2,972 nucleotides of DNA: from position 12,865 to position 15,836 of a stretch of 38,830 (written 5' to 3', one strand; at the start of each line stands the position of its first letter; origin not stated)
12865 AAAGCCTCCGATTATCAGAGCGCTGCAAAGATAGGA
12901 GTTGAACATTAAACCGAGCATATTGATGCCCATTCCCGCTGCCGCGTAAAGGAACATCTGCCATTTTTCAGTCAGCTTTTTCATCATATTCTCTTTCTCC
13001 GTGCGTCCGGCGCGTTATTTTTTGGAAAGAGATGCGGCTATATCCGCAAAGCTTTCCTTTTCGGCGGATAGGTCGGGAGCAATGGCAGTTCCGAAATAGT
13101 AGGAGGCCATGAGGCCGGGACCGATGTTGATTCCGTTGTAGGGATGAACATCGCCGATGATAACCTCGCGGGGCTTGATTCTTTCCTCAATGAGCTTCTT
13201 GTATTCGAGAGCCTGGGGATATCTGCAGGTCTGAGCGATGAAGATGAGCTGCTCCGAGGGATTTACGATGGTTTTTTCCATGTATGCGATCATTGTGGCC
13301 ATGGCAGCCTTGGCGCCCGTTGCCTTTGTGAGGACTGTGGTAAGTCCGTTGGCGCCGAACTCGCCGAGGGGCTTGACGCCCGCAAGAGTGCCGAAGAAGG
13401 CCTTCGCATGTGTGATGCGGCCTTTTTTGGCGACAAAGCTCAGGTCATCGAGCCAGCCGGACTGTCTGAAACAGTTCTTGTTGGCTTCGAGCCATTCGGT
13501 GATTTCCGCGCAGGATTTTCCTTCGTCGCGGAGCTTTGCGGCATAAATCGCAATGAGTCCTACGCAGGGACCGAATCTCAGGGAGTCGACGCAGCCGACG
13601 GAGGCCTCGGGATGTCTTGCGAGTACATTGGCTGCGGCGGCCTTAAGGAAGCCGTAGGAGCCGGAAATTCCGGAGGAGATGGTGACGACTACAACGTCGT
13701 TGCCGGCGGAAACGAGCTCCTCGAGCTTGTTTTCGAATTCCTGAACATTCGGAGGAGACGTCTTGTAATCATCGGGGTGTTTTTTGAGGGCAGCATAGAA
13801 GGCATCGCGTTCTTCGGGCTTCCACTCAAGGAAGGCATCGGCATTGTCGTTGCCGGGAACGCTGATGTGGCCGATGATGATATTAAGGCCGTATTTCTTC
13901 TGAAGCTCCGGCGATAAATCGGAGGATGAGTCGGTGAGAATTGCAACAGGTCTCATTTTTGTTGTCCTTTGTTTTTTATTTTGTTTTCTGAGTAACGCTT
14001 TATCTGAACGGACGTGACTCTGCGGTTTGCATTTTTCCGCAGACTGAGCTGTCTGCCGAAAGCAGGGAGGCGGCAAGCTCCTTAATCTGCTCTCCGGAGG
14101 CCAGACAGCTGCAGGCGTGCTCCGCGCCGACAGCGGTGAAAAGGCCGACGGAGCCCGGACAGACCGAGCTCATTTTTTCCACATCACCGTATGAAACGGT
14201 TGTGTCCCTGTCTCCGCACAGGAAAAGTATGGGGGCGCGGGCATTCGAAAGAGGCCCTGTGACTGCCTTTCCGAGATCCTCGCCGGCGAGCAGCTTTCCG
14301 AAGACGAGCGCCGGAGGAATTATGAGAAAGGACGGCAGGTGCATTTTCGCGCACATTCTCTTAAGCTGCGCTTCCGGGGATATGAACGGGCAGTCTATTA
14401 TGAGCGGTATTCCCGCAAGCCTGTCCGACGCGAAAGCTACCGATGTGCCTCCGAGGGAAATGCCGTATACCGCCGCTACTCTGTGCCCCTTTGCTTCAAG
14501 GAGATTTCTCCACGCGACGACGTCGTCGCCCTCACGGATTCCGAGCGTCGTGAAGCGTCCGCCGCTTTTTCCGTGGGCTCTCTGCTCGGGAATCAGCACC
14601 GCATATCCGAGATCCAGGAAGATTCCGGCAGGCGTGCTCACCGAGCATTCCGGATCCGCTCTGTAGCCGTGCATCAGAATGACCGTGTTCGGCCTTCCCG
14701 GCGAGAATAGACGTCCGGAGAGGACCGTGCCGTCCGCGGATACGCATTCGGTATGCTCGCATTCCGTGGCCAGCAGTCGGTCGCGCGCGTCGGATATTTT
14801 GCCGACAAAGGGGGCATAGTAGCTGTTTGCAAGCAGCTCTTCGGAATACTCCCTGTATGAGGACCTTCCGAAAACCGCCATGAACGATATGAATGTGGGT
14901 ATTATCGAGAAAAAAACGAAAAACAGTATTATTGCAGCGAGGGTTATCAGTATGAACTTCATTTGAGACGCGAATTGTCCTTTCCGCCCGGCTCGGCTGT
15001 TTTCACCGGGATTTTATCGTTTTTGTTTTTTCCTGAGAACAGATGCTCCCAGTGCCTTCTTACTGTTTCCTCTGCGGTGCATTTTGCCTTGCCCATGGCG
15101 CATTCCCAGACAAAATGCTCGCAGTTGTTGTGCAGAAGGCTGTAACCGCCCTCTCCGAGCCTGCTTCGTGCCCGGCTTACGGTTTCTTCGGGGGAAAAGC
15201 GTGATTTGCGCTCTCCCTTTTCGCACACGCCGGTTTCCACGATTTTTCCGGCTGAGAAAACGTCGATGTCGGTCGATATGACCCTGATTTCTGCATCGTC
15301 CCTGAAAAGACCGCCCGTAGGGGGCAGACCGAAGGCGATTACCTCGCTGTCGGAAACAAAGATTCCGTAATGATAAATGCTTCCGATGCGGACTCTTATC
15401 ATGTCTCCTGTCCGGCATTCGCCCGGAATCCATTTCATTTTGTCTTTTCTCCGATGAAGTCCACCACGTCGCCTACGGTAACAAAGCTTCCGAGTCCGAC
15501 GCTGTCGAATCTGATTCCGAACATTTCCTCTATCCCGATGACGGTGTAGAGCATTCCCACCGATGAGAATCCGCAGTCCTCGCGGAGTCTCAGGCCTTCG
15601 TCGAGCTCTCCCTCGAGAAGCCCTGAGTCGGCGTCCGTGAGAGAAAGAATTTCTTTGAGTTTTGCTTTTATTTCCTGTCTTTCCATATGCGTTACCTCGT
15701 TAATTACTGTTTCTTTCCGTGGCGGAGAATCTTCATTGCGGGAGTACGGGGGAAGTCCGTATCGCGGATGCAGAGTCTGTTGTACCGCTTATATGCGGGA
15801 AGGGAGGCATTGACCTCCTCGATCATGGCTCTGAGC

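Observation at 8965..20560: Eleven-gene lipid acylation and scavenging cluster resembling a split, duplicated Aas/LplT system joined to FakA/FakB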

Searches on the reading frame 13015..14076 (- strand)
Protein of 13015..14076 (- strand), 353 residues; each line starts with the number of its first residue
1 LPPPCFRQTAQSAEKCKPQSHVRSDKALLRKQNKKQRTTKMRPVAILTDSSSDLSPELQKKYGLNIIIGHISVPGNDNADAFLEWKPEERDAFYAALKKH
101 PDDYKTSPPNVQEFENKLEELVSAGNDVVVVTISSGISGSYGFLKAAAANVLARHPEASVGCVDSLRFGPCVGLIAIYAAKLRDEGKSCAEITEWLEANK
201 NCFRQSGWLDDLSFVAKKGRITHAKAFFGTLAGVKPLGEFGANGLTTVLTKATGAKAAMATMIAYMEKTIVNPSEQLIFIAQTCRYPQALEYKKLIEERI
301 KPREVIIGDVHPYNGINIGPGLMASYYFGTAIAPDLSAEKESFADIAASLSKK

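Call 3: search_protein_families(library=pfam, proteins=[window:13015-14076:-], max_evalue=0.01)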
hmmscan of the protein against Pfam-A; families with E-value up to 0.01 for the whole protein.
window:13015-14076:- (353 aa): 1 family
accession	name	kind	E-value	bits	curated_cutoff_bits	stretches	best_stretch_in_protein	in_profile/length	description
PF02645.21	DegV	-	7.9e-51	173.5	27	1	44-326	2-276/280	Uncharacterised protein, DegV family COG1307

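Call 4: search_protein_families(library=ncbifam, proteins=[window:13015-14076:-], max_evalue=0.01)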
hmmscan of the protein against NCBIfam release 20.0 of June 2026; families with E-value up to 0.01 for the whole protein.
window:13015-14076:- (353 aa): 2 families
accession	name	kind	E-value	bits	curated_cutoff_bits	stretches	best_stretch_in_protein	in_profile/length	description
TIGR00762.1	DegV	domain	1.2e-53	182.1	99.7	1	44-327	1-275/276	DegV family EDD domain-containing protein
NF038249.1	fatty_FakB1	equivalog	1.2e-28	100.1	350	1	44-332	3-284/286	fatty acid kinase binding subunit FakB1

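Call 46: search_solved_structures(query=window:13015-13956:-, max_evalue=1e-10, show_alignments=1)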
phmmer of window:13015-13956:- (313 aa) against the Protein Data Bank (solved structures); distinct sequences matched with E-value up to 1e-10: 17.
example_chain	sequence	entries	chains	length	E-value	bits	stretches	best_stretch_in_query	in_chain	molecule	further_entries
3pl5_A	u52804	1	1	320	1.6e-19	73.4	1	65-289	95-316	Putative uncharacterized protein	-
6mh9_A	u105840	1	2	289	1.6e-17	66.8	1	4-291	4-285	Fatty Acid Kinase (Fak) B1 protein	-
7sg3_A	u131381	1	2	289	2.2e-17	66.4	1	4-291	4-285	Fatty Acid Kinase B1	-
6nyu_A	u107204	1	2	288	2.3e-17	66.3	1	4-291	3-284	DegV domain-containing protein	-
5woo_A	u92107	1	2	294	3e-17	65.9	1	4-291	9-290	EDD domain protein, DegV family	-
6alw_A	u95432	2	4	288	3.1e-17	65.9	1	4-291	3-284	EDD domain protein, DegV family | Fatty acid Kinase (Fak) B1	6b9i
5uto_A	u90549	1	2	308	3.6e-17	65.7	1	4-291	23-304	EDD domain protein, DegV family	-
6nm1_A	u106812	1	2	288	4.2e-17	65.5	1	4-291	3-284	Fatty acid Kinase (Fak) B1 protein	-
7scl_A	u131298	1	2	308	2.5e-16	62.9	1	4-291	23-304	Fatty Acid Kinase B1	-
1pzx_A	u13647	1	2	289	3.2e-16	62.6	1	3-289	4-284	Hypothetical protein APC36103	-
3fys_A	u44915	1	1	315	5.7e-16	61.8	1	4-224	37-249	Protein degV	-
4x9x_A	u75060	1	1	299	5.7e-15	58.5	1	5-209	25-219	DegV domain-containing protein MW1315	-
6dke_A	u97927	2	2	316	2.6e-13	53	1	4-242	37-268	Fatty Acid Kinase (Fak) B1 protein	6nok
3fdj_A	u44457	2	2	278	4.6e-13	52.2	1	81-226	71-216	DegV family protein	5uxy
1vpv_A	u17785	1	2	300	1.5e-12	50.5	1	4-235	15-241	UPF0230 protein TM1468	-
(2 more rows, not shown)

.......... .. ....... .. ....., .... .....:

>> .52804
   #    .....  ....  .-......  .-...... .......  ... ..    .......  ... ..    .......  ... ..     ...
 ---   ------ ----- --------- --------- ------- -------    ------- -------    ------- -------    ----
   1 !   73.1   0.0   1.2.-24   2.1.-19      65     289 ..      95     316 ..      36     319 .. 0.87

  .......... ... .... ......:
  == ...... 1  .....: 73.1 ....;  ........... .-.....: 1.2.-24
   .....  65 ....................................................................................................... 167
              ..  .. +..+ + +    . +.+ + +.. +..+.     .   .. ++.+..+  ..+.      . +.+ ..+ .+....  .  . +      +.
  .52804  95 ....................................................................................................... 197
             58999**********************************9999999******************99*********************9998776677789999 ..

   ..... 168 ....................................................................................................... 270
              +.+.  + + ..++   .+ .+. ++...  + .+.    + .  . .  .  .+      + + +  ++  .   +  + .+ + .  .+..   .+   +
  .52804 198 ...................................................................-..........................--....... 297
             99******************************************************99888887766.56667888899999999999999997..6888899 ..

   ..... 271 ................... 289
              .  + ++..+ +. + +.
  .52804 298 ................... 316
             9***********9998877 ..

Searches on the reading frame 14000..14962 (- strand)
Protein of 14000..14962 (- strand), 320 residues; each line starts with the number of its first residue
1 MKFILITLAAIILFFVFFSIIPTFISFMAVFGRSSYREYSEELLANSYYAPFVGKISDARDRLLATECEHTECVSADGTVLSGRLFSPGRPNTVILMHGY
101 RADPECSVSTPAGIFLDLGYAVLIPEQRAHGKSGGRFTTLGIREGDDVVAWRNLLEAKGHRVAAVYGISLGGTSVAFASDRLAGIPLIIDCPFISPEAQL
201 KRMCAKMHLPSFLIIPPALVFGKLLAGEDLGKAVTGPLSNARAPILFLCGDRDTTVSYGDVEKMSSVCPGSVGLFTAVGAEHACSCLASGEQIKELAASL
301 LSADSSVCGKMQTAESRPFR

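Call 3: search_protein_families(library=pfam, proteins=[window:14000-14962:-], max_evalue=0.01)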
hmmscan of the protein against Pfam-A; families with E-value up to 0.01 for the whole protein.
window:14000-14962:- (320 aa): 4 families
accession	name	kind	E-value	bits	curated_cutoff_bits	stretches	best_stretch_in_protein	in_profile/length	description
PF12697.13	Abhydrolase_6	-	1.5e-05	26.2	26.3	1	94-211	1-107/217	Alpha/beta hydrolase family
PF12146.15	Hydrolase_4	-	2.4e-05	24.2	27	0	93-199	6-116/239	Serine aminopeptidase, S33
PF02129.25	Peptidase_S15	-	2.6e-05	24.5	23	1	77-179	1-114/262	X-Pro dipeptidyl-peptidase (S15 family)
PF00561.26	Abhydrolase_1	-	2.9e-05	24.3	25.8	0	93-177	2-85/245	alpha/beta hydrolase fold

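Call 4: search_protein_families(library=ncbifam, proteins=[window:14000-14962:-], max_evalue=0.01)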
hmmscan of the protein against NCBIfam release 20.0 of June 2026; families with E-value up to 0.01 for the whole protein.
window:14000-14962:- (320 aa): 2 families
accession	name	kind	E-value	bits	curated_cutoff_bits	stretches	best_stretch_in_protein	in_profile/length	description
TIGR02427.1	protocat_pcaD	equivalog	0.00036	20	255.85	0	117-173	37-91/251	3-oxoadipate enol-lactonase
NF047920.1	lactonase_UilS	equivalog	0.00066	19.5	400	0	93-181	26-118/285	UilS family quorum-quenching N-acyl-homoserine lactonase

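Call 25: search_solved_structures(query=window:14000-14959:-, max_evalue=0.01)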
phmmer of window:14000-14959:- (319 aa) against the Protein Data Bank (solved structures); distinct sequences matched with E-value up to 0.01: 4.
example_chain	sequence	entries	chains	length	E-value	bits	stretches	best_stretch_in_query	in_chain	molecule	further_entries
5g59_A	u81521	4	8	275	5e-11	45.8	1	63-262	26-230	ESTERASE | Uncharacterized protein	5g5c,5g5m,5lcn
7d78_D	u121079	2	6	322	0.00045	23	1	68-201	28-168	DltD domain-containing protein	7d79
8hea_A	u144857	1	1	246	0.0012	21.5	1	84-173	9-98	Thermostable carboxylesterase Est30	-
9v6m_A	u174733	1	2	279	0.0086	18.8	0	82-187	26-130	TmFae-PETase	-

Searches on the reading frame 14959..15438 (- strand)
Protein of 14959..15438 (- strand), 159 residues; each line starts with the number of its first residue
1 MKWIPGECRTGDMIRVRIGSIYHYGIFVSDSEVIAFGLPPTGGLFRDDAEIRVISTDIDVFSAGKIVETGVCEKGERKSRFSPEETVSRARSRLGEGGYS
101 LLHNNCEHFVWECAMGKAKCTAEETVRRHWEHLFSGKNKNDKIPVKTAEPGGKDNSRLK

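Call 3: search_protein_families(library=pfam, proteins=[window:14959-15438:-], max_evalue=0.01)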
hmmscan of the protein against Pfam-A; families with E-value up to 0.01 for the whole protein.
window:14959-15438:- (159 aa): 1 family
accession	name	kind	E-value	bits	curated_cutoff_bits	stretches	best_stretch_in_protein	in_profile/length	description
PF04970.19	LRAT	-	2.2e-18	67.1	24.3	1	8-118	3-119/120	Lecithin retinol acyltransferase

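Call 4: search_protein_families(library=ncbifam, proteins=[window:14959-15438:-], max_evalue=0.01)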
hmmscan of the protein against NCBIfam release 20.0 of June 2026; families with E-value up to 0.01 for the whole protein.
window:14959-15438:- (159 aa): 0 families

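Call 26: search_solved_structures(query=window:14959-15435:-, max_evalue=0.1, show_alignments=2)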
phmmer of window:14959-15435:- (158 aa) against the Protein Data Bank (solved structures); distinct sequences matched with E-value up to 0.1: 9.
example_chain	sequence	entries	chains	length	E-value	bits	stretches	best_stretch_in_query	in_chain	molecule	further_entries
4dot_A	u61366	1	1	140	0.00022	24.7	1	6-131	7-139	Group XVI phospholipase A2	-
2lkt_A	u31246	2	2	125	0.00056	23.4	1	6-116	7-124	Retinoic acid receptor responder protein 3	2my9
4fa0_A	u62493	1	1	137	0.0013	22.2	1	6-119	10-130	Group XVI phospholipase A1/A2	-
7zom_A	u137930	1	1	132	0.0014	22.1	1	6-118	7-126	Phospholipase A and acyltransferase 3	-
4dpz_X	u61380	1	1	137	0.0029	21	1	8-120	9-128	HRAS-like suppressor 2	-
7zot_A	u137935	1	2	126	0.003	21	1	6-113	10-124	Phospholipase A and acyltransferase 4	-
7c3z_A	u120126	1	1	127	0.0035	20.8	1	6-117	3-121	HRAS-like suppressor 3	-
2kyt_A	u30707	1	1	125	0.0044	20.5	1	6-115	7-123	Group XVI phospholipase A2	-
4q95_A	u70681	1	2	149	0.014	18.9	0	80-122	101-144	HRAS-like suppressor 3, Lecithin retinol acyltransferase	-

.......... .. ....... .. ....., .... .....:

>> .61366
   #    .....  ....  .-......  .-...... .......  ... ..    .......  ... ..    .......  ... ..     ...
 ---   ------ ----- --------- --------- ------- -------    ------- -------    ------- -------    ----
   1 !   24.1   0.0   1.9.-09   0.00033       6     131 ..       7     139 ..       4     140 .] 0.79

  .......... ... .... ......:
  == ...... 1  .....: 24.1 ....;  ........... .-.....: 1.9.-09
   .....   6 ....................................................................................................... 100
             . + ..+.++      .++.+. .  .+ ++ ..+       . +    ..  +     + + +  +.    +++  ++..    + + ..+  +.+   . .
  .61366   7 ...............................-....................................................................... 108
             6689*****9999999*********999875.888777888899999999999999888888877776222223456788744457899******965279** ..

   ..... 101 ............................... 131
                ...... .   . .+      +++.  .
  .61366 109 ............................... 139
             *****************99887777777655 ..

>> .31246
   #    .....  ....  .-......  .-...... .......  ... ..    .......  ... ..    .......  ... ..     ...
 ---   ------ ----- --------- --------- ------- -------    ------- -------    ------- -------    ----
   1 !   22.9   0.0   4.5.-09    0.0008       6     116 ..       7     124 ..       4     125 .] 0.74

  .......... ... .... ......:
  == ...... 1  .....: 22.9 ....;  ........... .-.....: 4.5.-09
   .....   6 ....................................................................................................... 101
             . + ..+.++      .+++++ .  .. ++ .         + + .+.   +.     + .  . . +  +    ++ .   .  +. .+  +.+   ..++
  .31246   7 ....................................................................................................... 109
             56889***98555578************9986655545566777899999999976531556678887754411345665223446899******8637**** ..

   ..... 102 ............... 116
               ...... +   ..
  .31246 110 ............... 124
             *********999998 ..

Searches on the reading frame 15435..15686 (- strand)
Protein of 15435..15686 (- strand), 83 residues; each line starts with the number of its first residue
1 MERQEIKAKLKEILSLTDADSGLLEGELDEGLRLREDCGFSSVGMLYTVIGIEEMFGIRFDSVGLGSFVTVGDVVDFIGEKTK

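Call 3: search_protein_families(library=pfam, proteins=[window:15435-15686:-], max_evalue=0.01)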
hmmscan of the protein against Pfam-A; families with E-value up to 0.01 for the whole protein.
window:15435-15686:- (83 aa): 0 families

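Call 4: search_protein_families(library=ncbifam, proteins=[window:15435-15686:-], max_evalue=0.01)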
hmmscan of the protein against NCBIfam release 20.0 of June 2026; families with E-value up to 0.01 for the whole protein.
window:15435-15686:- (83 aa): 10 families
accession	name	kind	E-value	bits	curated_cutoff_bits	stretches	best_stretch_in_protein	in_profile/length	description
NF002150.0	PRK00982.1-4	subfamily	2e-06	28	66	1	2-82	2-79/80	acyl carrier protein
NF002147.0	PRK00982.1-1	equivalog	1.1e-05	25.1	84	1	2-81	4-80/83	acyl carrier protein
NF009104.0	PRK12449.1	equivalog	2.6e-05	24.1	70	1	1-81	1-78/80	acyl carrier protein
NF005798.0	PRK07639.1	equivalog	2.8e-05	24.5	100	1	27-82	25-82/91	petrobactin biosynthesis protein AsbD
NF002148.0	PRK00982.1-2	subfamily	8.6e-05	22.3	71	1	21-82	17-78/79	acyl carrier protein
NF004533.0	PRK05883.1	equivalog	0.0014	18.4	72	1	27-77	42-92/100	acyl carrier protein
TIGR00517.1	acyl_carrier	equivalog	0.0028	17.5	70.45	1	32-81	27-76/77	acyl carrier protein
NF058660.1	cispen_ACP_AmcB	equivalog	0.004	17.3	80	1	9-81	5-78/80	cispentacin biosynthesis acyl carrier protein AmcB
NF040636.1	AcpM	exception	0.0093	16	146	1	22-78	19-75/93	meromycolate extension acyl carrier protein AcpM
NF002151.0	PRK00982.1-5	equivalog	0.0097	16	92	1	30-82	25-77/78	acyl carrier protein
